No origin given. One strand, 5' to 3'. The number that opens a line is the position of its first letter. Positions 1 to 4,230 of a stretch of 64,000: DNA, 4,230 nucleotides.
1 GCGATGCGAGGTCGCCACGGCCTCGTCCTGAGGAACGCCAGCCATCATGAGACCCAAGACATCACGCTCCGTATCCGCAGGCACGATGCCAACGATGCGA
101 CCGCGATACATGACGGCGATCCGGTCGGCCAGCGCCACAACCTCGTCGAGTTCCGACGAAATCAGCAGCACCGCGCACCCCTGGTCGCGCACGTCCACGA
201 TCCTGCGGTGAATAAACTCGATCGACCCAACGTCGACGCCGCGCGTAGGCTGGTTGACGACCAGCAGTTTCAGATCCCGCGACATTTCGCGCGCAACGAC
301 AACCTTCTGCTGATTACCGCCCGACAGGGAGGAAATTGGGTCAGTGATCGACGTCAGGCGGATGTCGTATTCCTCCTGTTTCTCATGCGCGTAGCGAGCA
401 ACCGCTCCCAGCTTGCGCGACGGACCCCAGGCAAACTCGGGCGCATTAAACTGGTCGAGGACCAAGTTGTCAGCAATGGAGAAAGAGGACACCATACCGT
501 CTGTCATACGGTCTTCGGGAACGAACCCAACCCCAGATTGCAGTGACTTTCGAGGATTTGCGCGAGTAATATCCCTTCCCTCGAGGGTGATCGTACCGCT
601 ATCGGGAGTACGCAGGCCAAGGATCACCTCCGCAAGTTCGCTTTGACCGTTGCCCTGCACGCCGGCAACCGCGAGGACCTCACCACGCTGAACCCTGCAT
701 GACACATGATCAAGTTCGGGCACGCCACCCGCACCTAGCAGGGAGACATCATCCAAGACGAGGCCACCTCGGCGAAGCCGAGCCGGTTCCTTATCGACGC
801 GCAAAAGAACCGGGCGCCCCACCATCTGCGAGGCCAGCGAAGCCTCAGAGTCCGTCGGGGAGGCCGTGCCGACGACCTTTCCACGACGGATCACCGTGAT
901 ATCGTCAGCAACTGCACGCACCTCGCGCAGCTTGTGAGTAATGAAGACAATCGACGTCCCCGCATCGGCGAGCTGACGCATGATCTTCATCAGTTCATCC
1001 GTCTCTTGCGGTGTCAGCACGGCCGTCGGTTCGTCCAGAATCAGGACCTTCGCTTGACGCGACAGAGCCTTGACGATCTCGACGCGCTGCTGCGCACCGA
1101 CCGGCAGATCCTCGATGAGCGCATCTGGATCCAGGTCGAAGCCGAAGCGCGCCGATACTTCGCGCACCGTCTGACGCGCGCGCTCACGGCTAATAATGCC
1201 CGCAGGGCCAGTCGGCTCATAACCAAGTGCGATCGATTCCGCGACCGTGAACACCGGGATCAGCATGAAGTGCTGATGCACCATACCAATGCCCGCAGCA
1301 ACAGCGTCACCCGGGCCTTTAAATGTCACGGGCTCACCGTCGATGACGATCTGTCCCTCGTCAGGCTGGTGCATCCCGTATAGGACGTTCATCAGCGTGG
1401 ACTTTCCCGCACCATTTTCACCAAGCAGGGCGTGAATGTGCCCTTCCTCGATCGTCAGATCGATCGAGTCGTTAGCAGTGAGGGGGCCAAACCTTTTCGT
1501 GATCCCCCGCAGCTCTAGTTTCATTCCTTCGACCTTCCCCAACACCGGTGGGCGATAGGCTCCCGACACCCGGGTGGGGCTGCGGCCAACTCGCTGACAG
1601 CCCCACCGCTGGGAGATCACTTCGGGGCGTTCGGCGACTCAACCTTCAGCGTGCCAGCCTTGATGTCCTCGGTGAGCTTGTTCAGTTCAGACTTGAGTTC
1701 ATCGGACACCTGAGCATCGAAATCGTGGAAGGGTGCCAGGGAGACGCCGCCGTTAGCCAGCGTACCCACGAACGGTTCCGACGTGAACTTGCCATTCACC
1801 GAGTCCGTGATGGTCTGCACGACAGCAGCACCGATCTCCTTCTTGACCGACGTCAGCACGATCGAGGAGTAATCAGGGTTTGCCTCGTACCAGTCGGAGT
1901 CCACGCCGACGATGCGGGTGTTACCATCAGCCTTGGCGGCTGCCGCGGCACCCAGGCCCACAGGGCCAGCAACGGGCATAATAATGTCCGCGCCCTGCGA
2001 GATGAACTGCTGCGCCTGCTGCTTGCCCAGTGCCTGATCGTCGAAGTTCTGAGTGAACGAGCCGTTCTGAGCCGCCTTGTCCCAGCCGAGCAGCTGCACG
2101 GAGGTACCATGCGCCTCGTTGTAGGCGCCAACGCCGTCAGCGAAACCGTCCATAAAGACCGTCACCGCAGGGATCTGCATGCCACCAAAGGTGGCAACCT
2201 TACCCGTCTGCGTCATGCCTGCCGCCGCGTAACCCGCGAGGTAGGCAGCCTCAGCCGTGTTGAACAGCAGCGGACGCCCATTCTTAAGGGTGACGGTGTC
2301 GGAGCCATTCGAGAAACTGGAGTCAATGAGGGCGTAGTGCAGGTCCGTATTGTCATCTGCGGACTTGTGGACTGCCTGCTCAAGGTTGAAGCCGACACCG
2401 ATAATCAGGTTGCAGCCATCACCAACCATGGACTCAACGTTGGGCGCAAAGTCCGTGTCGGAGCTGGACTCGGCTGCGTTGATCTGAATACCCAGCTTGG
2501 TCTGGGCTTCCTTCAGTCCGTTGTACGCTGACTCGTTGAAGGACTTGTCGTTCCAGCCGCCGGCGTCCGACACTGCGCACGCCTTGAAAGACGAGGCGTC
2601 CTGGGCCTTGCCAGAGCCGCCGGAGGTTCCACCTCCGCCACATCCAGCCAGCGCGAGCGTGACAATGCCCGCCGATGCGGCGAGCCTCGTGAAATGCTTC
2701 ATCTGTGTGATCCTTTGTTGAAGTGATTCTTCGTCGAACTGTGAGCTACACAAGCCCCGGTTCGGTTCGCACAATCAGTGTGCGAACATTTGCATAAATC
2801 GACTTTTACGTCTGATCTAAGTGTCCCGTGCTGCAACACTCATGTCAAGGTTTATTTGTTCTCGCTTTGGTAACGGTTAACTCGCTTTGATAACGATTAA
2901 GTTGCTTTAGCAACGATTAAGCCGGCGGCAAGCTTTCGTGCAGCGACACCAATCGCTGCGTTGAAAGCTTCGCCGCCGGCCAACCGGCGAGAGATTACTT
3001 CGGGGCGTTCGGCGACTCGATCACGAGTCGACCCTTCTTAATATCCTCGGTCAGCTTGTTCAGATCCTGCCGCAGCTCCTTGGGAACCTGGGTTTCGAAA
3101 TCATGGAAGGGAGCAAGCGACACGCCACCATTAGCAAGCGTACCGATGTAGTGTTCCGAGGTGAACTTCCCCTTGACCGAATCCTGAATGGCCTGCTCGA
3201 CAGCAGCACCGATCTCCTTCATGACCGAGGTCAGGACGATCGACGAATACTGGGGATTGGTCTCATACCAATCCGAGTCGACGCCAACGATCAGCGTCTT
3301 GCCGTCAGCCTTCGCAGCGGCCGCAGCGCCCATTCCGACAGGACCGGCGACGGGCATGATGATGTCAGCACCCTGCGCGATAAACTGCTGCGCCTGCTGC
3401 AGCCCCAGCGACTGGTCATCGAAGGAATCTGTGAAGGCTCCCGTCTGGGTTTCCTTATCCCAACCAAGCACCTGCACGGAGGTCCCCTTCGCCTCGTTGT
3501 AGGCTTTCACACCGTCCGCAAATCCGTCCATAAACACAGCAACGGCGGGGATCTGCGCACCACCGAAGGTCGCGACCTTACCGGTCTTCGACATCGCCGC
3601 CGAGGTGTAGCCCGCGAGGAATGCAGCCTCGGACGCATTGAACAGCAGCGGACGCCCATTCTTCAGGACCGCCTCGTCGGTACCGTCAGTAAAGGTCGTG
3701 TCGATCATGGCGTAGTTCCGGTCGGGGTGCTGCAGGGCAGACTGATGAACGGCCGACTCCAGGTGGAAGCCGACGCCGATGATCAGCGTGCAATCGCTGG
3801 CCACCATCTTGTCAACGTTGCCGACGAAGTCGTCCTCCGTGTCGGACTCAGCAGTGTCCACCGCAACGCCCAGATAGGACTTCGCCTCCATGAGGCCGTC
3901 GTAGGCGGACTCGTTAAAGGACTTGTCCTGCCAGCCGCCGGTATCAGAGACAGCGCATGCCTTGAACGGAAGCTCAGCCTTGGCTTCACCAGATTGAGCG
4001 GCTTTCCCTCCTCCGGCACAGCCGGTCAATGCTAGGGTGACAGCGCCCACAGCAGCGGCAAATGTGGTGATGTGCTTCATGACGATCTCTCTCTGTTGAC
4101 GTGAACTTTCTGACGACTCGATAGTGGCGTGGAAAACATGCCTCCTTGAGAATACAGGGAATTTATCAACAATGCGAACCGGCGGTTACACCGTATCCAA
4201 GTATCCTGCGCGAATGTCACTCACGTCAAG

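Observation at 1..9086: Tandem sortase-anchored nuclease and sortase-anchored 5'-nucleotidase next to duplicated nucleoside-binding lipoproteins: an extracellular-DNA-to-nucleoside pipeline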

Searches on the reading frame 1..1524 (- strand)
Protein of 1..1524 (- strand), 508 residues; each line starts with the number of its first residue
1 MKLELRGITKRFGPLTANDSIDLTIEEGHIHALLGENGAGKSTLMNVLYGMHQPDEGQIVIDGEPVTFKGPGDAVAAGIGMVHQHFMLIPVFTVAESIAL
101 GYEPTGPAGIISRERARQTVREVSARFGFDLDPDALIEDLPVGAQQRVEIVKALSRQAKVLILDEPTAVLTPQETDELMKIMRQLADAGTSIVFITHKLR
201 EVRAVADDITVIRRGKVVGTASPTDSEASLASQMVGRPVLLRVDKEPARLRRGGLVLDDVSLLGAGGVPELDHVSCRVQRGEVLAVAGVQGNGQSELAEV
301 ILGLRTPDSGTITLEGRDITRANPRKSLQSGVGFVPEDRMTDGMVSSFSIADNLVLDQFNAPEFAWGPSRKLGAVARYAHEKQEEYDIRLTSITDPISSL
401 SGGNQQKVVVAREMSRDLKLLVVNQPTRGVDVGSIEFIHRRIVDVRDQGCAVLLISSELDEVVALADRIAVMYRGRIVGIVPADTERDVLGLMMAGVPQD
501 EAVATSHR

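Call 7: search_protein_families(library=ncbifam, proteins=[window:1-1524:-], max_evalue=0.001)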
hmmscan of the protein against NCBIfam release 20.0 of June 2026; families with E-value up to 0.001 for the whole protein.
window:1-1524:- (508 aa): 189 families (the best 25 are shown)
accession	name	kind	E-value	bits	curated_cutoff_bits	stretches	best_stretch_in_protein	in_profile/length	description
NF047930.1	ABC_ATP_B6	equivalog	2.3e-144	481.8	670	1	3-495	3-509/510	putative B6 ABC transporter ATP-binding protein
NF008442.0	PRK11288.1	equivalog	7e-119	397.4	689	1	3-496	8-498/504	L-arabinose ABC transporter ATP-binding protein AraG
NF010069.0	PRK13549.1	equivalog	2.7e-115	385.7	699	1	3-483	6-489/513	xylose ABC transporter ATP-binding protein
NF041861.1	YtfR_transport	equivalog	1e-114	383.7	850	1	3-478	2-473/492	galactofuranose ABC transporter, ATP-binding protein YtfR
NF008030.0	PRK10762.1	equivalog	4.2e-110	368.8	745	1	3-496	5-491/501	ribose ABC transporter ATP-binding protein RbsA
NF040905.2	GguA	equivalog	1.1e-109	367.1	810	1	3-484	2-489/500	multiple monosaccharide ABC transporter ATP-binding protein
NF011967.0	PRK15439.1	equivalog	1.6e-106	356.8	586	1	3-484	12-487/510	autoinducer 2 ABC transporter ATP-binding protein LsrA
NF007253.0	PRK09700.1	equivalog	9e-106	354.4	772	1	3-486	6-496/510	D-allose ABC transporter ATP-binding protein AlsA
TIGR02633.1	xylG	equivalog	6.6e-105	351.4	723.65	1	3-479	2-483/500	D-xylose ABC transporter ATP-binding protein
NF008215.0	PRK10982.1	equivalog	4.2e-99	332.4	828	1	3-485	14-492/506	galactose/methyl galactoside ABC transporter ATP-binding protein MglA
TIGR01188.1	drrA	subfamily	3.8e-62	210.3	312.45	2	10-235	1-220/302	daunorubicin resistance ABC transporter, ATP-binding protein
TIGR03410.1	urea_trans_UrtE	equivalog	3.8e-60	203.2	285.8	2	3-228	1-221/230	urea ABC transporter ATP-binding subunit UrtE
TIGR00968.1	3a0106s01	subfamily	5.3e-58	196.3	342.75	2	5-234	3-226/237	sulfate ABC transporter ATP-binding protein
TIGR04521.1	ECF_ATPase_2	equivalog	5.3e-58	196.3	330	2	17-225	20-231/279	energy-coupling factor transporter ATPase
TIGR03864.1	PQQ_ABC_ATP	hypoth_equivalog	1.1e-56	192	302.25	2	3-224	2-217/236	ABC transporter, ATP-binding subunit, PQQ-dependent alcohol dehydrogenase system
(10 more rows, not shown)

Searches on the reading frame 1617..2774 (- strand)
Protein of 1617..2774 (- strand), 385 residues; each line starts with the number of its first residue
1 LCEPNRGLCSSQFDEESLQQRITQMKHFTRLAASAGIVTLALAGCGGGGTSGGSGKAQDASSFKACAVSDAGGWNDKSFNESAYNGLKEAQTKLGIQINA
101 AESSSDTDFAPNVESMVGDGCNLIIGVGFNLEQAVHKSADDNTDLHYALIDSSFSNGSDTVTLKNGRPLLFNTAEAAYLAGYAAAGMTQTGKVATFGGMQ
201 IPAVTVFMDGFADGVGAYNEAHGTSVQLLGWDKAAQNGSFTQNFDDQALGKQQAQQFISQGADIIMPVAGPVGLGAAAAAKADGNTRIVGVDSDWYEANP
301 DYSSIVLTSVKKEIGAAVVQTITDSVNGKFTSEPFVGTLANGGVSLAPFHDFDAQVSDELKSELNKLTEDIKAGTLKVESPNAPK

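Call 4: search_protein_families(library=pfam, proteins=[window:1617-2774:-], max_evalue=0.01)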
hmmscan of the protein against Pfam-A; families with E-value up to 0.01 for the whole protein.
window:1617-2774:- (385 aa): 1 family
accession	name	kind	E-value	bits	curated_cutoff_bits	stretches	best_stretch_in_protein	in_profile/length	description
PF02608.20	Bmp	-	1.3e-47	162.7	24.1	1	65-378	3-297/301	ABC transporter substrate-binding protein PnrA-like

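Call 7: search_protein_families(library=ncbifam, proteins=[window:1617-2774:-], max_evalue=0.001)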
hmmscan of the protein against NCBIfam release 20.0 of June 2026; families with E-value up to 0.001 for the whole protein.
window:1617-2774:- (385 aa): 1 family
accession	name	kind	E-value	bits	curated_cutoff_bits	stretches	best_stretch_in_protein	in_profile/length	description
NF047927.1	ABC_BMP_B6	equivalog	1.3e-22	80.3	400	1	75-380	14-301/314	putative B6 ABC transporter substrate-binding protein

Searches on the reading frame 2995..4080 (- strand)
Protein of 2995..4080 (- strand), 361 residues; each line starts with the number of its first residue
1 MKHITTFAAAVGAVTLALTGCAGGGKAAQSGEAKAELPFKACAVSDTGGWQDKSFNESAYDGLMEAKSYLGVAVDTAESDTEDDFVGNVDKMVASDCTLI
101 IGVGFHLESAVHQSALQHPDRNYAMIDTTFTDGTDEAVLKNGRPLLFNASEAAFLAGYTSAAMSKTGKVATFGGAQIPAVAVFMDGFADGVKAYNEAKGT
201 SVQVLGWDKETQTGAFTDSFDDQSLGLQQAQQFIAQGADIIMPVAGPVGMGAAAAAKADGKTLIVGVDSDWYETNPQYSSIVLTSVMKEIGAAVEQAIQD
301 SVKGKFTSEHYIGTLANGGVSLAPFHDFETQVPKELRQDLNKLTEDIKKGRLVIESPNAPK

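Call 4: search_protein_families(library=pfam, proteins=[window:2995-4080:-], max_evalue=0.01)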
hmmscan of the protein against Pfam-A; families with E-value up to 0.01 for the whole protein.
window:2995-4080:- (361 aa): 1 family
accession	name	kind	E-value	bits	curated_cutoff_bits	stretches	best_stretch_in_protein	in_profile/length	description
PF02608.20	Bmp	-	3.4e-47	161.3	24.1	1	41-342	3-289/301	ABC transporter substrate-binding protein PnrA-like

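Call 7: search_protein_families(library=ncbifam, proteins=[window:2995-4080:-], max_evalue=0.001)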
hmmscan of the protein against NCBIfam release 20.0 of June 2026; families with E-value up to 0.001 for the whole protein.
window:2995-4080:- (361 aa): 1 family
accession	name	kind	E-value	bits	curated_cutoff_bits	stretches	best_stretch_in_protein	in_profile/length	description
NF047927.1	ABC_BMP_B6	equivalog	4.6e-19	68.7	400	1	52-356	15-301/314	putative B6 ABC transporter substrate-binding protein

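Call 9: search_solved_structures(query=window:2995-4080:-, max_evalue=0.001, show_alignments=3)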
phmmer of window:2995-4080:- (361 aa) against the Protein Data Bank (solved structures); distinct sequences matched with E-value up to 0.001: 12.
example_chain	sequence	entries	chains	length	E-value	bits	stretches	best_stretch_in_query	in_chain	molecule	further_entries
7x0r_A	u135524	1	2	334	5.5e-32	114.5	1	39-356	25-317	Lbp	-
9q1u_A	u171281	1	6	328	9.3e-26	94.1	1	31-350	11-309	Basic membrane protein A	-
6yab_DDD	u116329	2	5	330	1e-25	93.9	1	40-325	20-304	Lipoprotein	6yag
6yab_AAA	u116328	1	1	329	1.2e-25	93.7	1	40-325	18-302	Lipoprotein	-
6y9u_A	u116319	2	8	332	1.2e-25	93.7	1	40-325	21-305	Lipoprotein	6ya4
6ya3_C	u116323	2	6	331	1.2e-25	93.7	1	40-325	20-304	Lipoprotein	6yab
6shu_A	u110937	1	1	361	6.8e-24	87.9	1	32-289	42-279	Basic membrane protein D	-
4pev_A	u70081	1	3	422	1.6e-21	80.1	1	36-323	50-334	Membrane lipoprotein family protein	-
2fqw_A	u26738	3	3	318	1.9e-14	56.9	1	42-308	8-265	Membrane lipoprotein tmpC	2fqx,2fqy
4p98_A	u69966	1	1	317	1.3e-07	34.4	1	43-353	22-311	Extracellular solute-binding protein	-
2hqb_A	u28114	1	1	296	8.2e-07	31.8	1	51-342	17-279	Transcriptional activator of comK gene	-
4ycs_A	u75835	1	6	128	4.3e-05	26.1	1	43-132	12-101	Uncharacterized protein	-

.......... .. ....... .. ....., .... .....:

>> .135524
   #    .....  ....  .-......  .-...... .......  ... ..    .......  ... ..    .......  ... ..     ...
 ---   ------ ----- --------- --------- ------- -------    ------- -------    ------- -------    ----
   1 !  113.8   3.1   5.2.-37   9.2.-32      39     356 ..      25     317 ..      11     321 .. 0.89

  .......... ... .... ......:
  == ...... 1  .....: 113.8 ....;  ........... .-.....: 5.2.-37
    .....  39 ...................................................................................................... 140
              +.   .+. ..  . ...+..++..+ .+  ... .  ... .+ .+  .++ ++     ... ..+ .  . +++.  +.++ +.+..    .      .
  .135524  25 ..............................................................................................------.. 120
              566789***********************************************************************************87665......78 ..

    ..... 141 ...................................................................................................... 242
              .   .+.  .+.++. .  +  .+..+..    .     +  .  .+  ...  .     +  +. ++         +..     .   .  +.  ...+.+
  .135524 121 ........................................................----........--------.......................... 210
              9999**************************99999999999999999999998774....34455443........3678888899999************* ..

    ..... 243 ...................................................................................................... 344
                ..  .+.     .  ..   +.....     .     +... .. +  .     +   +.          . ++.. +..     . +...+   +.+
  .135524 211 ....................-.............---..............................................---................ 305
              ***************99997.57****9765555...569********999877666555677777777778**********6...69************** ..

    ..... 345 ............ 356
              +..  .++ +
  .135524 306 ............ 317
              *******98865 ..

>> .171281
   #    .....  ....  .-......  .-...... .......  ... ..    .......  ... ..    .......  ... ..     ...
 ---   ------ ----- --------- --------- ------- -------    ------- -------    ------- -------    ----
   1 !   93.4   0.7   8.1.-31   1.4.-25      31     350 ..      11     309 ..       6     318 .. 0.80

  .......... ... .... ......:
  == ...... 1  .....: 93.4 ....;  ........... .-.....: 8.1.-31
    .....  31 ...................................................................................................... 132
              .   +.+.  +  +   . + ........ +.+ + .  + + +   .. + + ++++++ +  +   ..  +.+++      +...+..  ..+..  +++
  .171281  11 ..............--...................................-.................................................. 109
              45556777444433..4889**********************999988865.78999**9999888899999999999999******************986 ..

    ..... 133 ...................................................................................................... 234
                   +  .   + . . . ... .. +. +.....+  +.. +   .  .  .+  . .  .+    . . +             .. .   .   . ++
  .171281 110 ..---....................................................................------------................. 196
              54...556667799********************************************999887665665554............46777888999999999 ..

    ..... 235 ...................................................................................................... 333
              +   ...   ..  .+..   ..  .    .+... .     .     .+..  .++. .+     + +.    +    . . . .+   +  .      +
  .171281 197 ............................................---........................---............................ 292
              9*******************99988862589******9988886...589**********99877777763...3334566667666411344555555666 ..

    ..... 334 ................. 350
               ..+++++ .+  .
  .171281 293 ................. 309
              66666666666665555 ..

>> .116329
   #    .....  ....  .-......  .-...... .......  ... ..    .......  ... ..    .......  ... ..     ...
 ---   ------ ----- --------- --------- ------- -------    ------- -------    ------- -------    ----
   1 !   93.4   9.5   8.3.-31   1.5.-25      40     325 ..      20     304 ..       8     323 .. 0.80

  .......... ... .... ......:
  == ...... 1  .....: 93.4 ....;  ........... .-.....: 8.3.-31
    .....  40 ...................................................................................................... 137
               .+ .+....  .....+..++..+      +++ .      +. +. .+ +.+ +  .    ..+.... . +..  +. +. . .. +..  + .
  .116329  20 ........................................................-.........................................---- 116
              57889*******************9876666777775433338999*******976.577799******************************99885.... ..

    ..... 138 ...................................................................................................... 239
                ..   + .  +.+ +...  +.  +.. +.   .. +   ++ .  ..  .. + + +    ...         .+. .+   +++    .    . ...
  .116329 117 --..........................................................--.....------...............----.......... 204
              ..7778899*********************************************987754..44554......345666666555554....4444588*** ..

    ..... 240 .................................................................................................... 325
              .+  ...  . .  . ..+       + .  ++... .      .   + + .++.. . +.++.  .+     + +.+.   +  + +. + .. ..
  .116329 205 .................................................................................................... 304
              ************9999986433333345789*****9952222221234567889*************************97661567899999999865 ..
